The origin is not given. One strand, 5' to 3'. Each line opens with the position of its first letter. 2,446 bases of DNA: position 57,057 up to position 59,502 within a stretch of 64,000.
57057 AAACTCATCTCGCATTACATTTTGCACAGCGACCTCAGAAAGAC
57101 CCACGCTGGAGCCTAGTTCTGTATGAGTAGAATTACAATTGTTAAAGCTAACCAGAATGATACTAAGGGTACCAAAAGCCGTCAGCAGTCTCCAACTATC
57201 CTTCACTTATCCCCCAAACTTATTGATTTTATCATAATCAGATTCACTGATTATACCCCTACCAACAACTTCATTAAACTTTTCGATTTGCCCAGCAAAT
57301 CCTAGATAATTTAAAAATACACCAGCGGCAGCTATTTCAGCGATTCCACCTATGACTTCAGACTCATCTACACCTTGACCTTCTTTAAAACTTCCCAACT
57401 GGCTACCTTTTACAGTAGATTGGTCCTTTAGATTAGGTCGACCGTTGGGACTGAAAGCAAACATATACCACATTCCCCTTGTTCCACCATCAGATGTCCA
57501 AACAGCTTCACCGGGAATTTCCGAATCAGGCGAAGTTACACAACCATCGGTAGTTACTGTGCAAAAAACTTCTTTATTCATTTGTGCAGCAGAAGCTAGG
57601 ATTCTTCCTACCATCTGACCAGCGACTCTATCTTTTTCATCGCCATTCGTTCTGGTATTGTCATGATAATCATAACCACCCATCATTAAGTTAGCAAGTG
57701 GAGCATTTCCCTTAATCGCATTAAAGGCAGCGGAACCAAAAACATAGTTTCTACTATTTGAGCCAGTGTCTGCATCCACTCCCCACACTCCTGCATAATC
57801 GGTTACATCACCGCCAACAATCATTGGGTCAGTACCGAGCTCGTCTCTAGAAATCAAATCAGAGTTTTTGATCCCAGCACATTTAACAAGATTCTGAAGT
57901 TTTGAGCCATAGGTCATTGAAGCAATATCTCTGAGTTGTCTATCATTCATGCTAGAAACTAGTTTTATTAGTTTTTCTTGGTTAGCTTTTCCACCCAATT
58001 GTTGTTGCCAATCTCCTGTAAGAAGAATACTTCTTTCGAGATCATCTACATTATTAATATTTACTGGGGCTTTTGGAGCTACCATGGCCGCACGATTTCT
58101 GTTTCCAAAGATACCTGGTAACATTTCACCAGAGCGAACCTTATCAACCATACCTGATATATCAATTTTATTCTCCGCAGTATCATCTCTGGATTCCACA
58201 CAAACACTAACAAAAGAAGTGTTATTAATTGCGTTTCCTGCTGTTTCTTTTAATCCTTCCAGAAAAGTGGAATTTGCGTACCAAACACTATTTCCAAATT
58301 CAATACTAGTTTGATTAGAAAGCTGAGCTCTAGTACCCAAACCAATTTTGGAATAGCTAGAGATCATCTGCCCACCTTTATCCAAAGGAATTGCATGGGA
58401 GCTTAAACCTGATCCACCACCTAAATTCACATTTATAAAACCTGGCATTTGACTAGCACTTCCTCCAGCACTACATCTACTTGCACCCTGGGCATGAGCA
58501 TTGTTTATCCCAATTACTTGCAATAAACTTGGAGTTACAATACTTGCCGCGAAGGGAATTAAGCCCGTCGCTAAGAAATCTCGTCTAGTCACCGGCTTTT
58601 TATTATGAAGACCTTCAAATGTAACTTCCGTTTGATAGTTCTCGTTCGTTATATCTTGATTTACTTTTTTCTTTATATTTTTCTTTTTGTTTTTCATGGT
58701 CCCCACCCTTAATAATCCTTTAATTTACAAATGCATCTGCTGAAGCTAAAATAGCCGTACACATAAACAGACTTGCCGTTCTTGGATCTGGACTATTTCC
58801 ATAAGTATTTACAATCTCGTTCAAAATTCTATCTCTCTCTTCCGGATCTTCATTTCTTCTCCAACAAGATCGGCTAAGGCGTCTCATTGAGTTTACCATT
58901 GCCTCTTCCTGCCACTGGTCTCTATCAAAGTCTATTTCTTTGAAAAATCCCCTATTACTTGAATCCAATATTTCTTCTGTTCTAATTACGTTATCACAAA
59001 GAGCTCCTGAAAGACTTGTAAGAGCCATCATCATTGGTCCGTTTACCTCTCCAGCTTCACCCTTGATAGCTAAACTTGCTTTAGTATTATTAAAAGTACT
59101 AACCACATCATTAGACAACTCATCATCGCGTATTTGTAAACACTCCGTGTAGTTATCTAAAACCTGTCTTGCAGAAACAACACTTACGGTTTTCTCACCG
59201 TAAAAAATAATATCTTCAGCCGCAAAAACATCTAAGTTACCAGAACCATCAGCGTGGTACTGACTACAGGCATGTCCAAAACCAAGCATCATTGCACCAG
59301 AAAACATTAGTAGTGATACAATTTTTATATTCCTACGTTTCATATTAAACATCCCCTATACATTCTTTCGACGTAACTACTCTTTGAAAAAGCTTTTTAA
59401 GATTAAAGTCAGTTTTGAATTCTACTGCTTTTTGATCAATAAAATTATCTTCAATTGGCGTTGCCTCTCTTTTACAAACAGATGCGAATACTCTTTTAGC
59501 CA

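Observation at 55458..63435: Five-gene overlapped envelope operon of unknown function: FG-GAP propeller, CxxCH protein, lipoprotein, Tat-DUF1501, PSCyt/Calx-beta lipoprotein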

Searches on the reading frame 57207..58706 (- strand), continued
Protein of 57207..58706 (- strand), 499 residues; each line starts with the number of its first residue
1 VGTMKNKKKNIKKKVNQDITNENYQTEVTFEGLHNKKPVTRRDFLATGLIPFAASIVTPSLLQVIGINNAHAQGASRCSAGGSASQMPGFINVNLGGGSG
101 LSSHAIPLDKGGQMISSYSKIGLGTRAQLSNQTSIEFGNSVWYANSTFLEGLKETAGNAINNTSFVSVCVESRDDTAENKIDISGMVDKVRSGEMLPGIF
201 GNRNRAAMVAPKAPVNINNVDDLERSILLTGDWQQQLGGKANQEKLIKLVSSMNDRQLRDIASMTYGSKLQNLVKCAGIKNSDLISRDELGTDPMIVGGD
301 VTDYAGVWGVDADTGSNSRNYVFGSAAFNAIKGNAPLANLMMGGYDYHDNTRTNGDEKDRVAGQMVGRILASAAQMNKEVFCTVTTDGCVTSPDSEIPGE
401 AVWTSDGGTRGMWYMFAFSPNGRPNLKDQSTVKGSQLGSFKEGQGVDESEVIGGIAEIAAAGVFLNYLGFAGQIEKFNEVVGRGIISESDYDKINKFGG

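Call 71: search_protein_families(library=pfam, proteins=[L036:2902-4812:+, L047:3116-5056:+, L009:3452-5329:+, L004:5557-7263:+, L058:2828-4840:+, L047:9473-11263:+, L004:11411-13123:+, L027:9418-10635:+, L047:11300-12004:+, L022:11272-11991:+], max_evalue=0.1)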
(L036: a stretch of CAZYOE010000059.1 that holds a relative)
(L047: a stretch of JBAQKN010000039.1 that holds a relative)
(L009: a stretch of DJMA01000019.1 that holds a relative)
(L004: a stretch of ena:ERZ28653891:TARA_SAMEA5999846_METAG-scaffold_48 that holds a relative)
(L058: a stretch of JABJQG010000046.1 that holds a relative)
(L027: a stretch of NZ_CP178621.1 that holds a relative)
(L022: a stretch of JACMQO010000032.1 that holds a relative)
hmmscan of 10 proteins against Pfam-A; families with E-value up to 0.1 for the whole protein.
L036:2902-4812:+ (636 aa): 1 family
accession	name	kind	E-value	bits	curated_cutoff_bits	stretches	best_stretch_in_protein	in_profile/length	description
PF14312.12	FG-GAP_2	-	8.3e-17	61.6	23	3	376-403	10-37/49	FG-GAP repeat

L047:3116-5056:+ (646 aa): 2 families
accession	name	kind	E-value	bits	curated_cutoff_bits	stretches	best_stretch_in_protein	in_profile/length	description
PF14312.12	FG-GAP_2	-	2.3e-29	101.8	23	4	603-643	9-49/49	FG-GAP repeat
PF07972.16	Flavodoxin_NdrI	-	0.0068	17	27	1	369-463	1-95/120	NrdI Flavodoxin like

L009:3452-5329:+ (625 aa): 3 families
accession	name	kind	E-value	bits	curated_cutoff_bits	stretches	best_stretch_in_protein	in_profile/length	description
PF14312.12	FG-GAP_2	-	4.4e-09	36.8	23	1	265-300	14-49/49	FG-GAP repeat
PF23756.1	Beta-prop_HPS5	-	0.0034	17.1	34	1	314-405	11-92/328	HPS5 beta propeller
PF13517.12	FG-GAP_3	-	0.0094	17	26.9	0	294-331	15-52/61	FG-GAP-like repeat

L004:5557-7263:+ (568 aa): 1 family
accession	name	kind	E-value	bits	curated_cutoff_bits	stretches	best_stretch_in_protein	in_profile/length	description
PF14312.12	FG-GAP_2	-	5.5e-05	23.7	23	0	478-509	15-49/49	FG-GAP repeat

L058:2828-4840:+ (670 aa): 1 family
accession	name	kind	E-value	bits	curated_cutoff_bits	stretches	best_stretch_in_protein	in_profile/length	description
PF14312.12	FG-GAP_2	-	5.5e-14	52.5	23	2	518-558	5-49/49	FG-GAP repeat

L047:9473-11263:+ (596 aa): 5 families
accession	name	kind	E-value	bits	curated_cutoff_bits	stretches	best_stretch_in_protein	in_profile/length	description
PF07635.16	PSCyt1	-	0.00033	21.6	22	1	520-564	1-50/59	Planctomycete cytochrome C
PF13442.11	Cytochrome_CBB3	-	0.00049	20.8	27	0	80-107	3-29/68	Cytochrome C oxidase, cbb3-type, subunit III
PF00034.26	Cytochrom_C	-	0.0068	18.1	21.3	0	81-154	2-46/90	Cytochrome c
PF22113.1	Mtrc-MtrF_II-IV_dom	-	0.028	14.4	30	0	518-541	29-55/176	Outer membrane cytochrome MtrC/MtrF-like, domains II/IV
PF14522.11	Cytochrome_C7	-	0.074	13.3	24.8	0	517-527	13-23/67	Cytochrome c7 and related cytochrome c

L004:11411-13123:+ (570 aa): 5 families
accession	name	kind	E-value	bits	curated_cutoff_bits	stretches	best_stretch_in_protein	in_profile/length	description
PF07635.16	PSCyt1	-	3e-06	28.2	22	1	488-535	1-52/59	Planctomycete cytochrome C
PF00034.26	Cytochrom_C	-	0.00039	22.1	21.3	1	56-117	9-72/90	Cytochrome c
PF22113.1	Mtrc-MtrF_II-IV_dom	-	0.0049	16.8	30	0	20-66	78-131/176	Outer membrane cytochrome MtrC/MtrF-like, domains II/IV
PF02085.21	Cytochrom_CIII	-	0.021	15.6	22.9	0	475-495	65-85/101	Class III cytochrome C family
PF03160.20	Calx-beta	-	0.031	14.7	27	1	375-441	55-118/119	Calx-beta domain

L027:9418-10635:+ (405 aa): 5 families
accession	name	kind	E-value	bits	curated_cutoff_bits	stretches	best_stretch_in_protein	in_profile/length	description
PF13442.11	Cytochrome_CBB3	-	2.6e-09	37.7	27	1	337-399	9-68/68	Cytochrome C oxidase, cbb3-type, subunit III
PF00034.26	Cytochrom_C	-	0.0044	18.7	21.3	0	337-398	7-85/90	Cytochrome c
PF14495.11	Cytochrom_C550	-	0.0068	16.5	27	0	331-382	26-81/136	Cytochrome c-550 domain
PF09699.15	Paired_CXXCH_1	-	0.0087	16.2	20.6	0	68-85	3-20/41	Doubled CXXCH motif (Paired_CXXCH_1)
PF07635.16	PSCyt1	-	0.01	16.8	22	0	342-365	1-24/59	Planctomycete cytochrome C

L047:11300-12004:+ (234 aa): 7 families
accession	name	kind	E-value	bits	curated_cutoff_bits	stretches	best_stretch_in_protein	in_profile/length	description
PF07635.16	PSCyt1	-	9.7e-10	39.4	22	1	62-111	1-58/59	Planctomycete cytochrome C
PF13442.11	Cytochrome_CBB3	-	4.8e-07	30.5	27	2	60-126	12-68/68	Cytochrome C oxidase, cbb3-type, subunit III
PF00034.26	Cytochrom_C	-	3.9e-06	28.5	21.3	0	60-126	10-86/90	Cytochrome c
PF14376.11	Haem_bd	-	0.0023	18.3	27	0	31-70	11-50/133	Haem-binding domain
PF24630.1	PIN_TASOR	-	0.015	15.5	27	1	22-84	74-135/141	TASOR PIN domain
PF09086.16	DUF1924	-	0.035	14.9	22.5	0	60-85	27-52/96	Domain of unknown function (DUF1924)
PF22113.1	Mtrc-MtrF_II-IV_dom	-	0.053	13.5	30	0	27-78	83-138/176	Outer membrane cytochrome MtrC/MtrF-like, domains II/IV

L022:11272-11991:+ (239 aa): 11 families
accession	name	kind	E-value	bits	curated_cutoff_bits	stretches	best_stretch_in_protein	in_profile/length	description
PF13442.11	Cytochrome_CBB3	-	2.7e-08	34.5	27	2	160-232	10-68/68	Cytochrome C oxidase, cbb3-type, subunit III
PF07635.16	PSCyt1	-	8.1e-08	33.2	22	1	67-116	1-58/59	Planctomycete cytochrome C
PF00034.26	Cytochrom_C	-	2.1e-06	29.4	21.3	0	163-232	7-86/90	Cytochrome c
PF14376.11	Haem_bd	-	5.3e-05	23.6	27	0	49-74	24-49/133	Haem-binding domain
PF14522.11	Cytochrome_C7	-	0.0091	16.2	24.8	0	60-74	9-23/67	Cytochrome c7 and related cytochrome c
PF22113.1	Mtrc-MtrF_II-IV_dom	-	0.0094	15.9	30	0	50-75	102-130/176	Outer membrane cytochrome MtrC/MtrF-like, domains II/IV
PF09699.15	Paired_CXXCH_1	-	0.012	15.7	20.6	0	167-178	8-19/41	Doubled CXXCH motif (Paired_CXXCH_1)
PF11845.13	Tll0287-like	-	0.043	14.7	24.1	0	162-177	96-113/144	Tll0287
PF07627.16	PSCyt3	-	0.044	14.5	27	0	157-187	60-90/98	Protein of unknown function (DUF1588)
PF13695.12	Zn_ribbon_3CxxC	-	0.049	14.6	23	0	29-75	5-52/100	Zinc-binding domain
PF14537.11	Cytochrom_c3_2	-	0.062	14.2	25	0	58-73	20-35/79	Cytochrome c3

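Call 78: find_homologous_proteins(query=L027:7956-9383:+, max_evalue=1e-20)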
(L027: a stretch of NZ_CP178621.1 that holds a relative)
Query L027:7956-9383:+ (475 aa): 483 proteins with E <= 1e-20 among 8000 candidates; the best 120 are listed.
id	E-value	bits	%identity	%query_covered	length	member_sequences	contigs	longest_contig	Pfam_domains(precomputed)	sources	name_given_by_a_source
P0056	8.8e-288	972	90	100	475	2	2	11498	-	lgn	-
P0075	8.8e-263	890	83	100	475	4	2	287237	-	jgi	jgi:hypothetical protein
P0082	1.1e-257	873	80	100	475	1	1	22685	-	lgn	-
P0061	2.1e-257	872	83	100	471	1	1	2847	-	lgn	-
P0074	2.9e-256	868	82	100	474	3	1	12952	-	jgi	jgi:hypothetical protein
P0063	6.7e-256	867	81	100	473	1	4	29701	-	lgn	-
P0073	1.1e-255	867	81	100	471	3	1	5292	-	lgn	-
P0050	3.4e-253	858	81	100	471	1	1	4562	-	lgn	-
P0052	4.9e-253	858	79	100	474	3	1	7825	-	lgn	-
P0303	2.4e-252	856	81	98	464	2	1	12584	-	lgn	-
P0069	6.5e-252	854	81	100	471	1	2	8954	-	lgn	-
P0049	5.6e-250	848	80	100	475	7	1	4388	-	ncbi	ncbi:hypothetical protein D3C87_1049540 [compost metagenome]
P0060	8.0e-250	847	80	100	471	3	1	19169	-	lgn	-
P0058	9.1e-250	847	77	100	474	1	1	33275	-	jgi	jgi:hypothetical protein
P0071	1.2e-249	847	79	100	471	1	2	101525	-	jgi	-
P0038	3.3e-242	822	75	100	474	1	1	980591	-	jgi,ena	-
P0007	6.9e-175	600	57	100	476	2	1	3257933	-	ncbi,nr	ncbi:MAG: hypothetical protein KF802_08880 [Bdellovibrionaceae bacterium]|nr:hypothetical protein [P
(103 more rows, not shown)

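Call 94: search_protein_families(library=pfam, proteins=[L043:3553-4941:-, L043:4978-5730:+, L043:10690-11859:+, L043:11869-12465:+, L043:12472-12873:-, L043:12991-13698:-, L043:13904-14461:+, L043:14461-15042:+, L002:13083-14054:+, L001:12651-13613:-], max_evalue=0.01)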
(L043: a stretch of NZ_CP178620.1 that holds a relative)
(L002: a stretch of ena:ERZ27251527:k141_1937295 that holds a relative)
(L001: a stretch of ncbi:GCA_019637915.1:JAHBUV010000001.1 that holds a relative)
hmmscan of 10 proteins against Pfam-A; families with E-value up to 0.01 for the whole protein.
L043:3553-4941:- (462 aa): 2 families
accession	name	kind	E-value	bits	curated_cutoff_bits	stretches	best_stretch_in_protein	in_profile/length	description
PF22612.2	GH113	-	2.8e-16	60.2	27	2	78-207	18-139/289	Glycoside Hydrolase Family 113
PF13547.12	GTA_TIM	-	6.6e-06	26.1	27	1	186-253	9-74/299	GTA TIM-barrel-like domain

L043:4978-5730:+ (250 aa): 1 family
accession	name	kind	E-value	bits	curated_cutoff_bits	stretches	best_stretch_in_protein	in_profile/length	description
PF04311.20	DUF459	-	9.7e-05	22.2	27.2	1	134-194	94-154/197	Protein of unknown function (DUF459)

L043:10690-11859:+ (389 aa): 0 families

L043:11869-12465:+ (198 aa): 0 families

L043:12472-12873:- (133 aa): 1 family
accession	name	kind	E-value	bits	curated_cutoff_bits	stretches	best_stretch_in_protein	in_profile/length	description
PF13442.11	Cytochrome_CBB3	-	0.00032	21.4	27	1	49-129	3-68/68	Cytochrome C oxidase, cbb3-type, subunit III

L043:12991-13698:- (235 aa): 3 families
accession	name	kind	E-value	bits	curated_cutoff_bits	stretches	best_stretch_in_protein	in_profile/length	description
PF00570.28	HRDC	-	1.1e-16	61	23.8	1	159-221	5-68/68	HRDC domain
PF13392.12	HNH_3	-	5.1e-08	32.9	24.8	1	40-82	4-45/46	HNH endonuclease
PF11408.13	Helicase_Sgs1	-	1.3e-05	25.6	22.2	1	157-230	7-80/80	Sgs1 RecQ helicase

L043:13904-14461:+ (185 aa): 1 family
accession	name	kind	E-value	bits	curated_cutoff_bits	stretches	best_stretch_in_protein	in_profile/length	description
PF07486.17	Hydrolase_2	-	2.3e-21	76.7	27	1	47-151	1-99/100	Cell Wall Hydrolase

L043:14461-15042:+ (193 aa): 0 families

L002:13083-14054:+ (323 aa): 1 family
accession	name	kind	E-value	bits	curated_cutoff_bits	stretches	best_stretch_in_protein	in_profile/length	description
PF02720.22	DUF222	-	0.0029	17.4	24.4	1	28-137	12-122/306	Domain of unknown function (DUF222)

L001:12651-13613:- (320 aa): 0 families

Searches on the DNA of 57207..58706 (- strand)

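Call 80: search_rna_families(sources=[L001, L002, L004, L006, L027, L043, L013], threshold=gathering)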
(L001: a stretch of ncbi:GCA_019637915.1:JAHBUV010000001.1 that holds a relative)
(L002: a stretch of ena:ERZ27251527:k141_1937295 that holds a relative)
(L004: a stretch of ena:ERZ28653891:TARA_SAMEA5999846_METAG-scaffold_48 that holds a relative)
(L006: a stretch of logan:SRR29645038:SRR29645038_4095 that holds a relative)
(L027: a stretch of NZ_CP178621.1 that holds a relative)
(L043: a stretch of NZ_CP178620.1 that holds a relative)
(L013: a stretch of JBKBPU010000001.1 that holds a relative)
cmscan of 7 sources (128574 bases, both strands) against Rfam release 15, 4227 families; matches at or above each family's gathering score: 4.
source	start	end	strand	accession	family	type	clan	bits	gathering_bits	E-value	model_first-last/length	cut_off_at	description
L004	19518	19590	+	RF00005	tRNA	Gene; tRNA;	CL00001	70.7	29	4.1e-13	1-71/71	no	tRNA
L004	19603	19674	+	RF00005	tRNA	Gene; tRNA;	CL00001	69.5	29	8.7e-13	1-71/71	no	tRNA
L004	19313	19385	+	RF00005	tRNA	Gene; tRNA;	CL00001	69.3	29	9.7e-13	1-71/71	no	tRNA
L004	19393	19475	+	RF00005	tRNA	Gene; tRNA;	CL00001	60.4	29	2.8e-10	1-71/71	no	tRNA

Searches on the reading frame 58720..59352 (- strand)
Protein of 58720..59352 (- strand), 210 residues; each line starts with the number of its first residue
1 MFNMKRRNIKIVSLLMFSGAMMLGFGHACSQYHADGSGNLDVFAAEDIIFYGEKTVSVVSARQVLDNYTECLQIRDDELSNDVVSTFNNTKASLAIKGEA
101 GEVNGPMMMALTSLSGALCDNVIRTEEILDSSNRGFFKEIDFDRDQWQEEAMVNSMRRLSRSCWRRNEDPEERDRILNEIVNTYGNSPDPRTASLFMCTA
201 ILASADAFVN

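Call 3: search_protein_families(library=pfam, proteins=[window:58720-59352:-], max_evalue=1)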
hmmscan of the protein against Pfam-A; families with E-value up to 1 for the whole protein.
window:58720-59352:- (210 aa): 0 families

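Call 4: search_protein_families(library=ncbifam, proteins=[window:58720-59352:-], max_evalue=1)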
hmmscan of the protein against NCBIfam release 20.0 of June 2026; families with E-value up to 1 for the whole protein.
window:58720-59352:- (210 aa): 0 families

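Call 86: search_protein_families(library=pfam, alignment_id=A4, max_evalue=1)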
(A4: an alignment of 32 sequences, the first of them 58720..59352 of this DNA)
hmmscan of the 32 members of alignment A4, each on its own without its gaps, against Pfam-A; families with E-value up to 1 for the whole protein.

A. member 1, window:58720-59352:- (210 aa): 0 families

B. families by the number of members that match (of 32 scanned): 6 families
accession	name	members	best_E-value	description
PF21056.3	ZSWIM1-3_RNaseH-like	1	0.057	Zinc finger SWIM domain-containing protein 1/3, RNaseH-like domain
PF03823.19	Neurokinin_B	1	0.061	Neurokinin B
PF00766.25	ETF_alpha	1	0.068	Electron transfer flavoprotein FAD-binding domain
PF19615.4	DUF6120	1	0.083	Family of unknown function (DUF6120)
PF24886.1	DUF7740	1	0.15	Domain of unknown function (DUF7740)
PF06874.16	FBPase_2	1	0.29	Firmicute fructose-1,6-bisphosphatase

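Call 87: search_solved_structures(query=A4, max_evalue=10)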
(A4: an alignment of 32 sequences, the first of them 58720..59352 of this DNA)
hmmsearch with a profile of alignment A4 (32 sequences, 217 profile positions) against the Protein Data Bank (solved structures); distinct sequences matched with E-value up to 10: 1.
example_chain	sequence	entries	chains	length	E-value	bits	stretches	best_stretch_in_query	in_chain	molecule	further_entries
7ui5_A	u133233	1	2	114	1.4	11.5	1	124-176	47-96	Protein S100-A9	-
